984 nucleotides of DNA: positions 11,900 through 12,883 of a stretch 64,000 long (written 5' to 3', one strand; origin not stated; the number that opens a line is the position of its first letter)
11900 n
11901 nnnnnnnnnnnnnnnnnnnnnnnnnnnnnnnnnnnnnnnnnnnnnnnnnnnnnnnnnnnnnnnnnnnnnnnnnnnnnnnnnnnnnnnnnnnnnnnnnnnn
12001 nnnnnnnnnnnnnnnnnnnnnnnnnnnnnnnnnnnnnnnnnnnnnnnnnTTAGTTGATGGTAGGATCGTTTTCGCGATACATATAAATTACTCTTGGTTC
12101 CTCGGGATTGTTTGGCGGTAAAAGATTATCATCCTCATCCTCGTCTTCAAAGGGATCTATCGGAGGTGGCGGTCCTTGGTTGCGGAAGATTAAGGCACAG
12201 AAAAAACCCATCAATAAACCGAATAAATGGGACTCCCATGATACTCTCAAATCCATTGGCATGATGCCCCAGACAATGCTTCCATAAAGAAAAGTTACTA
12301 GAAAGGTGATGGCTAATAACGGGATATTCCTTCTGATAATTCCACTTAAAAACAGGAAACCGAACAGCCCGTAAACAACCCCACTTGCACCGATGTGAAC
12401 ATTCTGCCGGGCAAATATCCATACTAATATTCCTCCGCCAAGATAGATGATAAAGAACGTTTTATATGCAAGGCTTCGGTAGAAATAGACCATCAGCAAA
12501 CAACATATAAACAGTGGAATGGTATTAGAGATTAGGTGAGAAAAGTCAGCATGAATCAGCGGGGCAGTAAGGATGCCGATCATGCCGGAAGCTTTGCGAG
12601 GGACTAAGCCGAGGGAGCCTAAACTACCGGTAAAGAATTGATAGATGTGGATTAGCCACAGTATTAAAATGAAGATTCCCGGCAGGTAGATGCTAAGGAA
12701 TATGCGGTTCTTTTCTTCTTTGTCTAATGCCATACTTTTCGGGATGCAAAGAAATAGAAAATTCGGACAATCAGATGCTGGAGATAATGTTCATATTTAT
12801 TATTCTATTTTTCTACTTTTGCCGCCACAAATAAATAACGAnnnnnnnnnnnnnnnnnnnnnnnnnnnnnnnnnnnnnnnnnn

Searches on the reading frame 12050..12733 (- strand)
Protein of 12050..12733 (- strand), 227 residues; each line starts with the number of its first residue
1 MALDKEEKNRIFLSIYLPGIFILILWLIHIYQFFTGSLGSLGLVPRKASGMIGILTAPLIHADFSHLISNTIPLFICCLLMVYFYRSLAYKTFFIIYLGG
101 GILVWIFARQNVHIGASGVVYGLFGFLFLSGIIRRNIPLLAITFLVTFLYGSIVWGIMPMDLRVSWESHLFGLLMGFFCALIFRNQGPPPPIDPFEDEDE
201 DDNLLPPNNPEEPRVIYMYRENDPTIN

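Call 43: search_protein_families(library=pfam, proteins=[window:12050-12733:-])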
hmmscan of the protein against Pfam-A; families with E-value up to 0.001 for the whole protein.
window:12050-12733:- (227 aa): 1 family
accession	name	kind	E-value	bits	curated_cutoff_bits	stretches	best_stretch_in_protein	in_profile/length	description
PF01694.28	Rhomboid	-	5.5e-19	69.2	22.6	1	51-184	4-141/143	Rhomboid domain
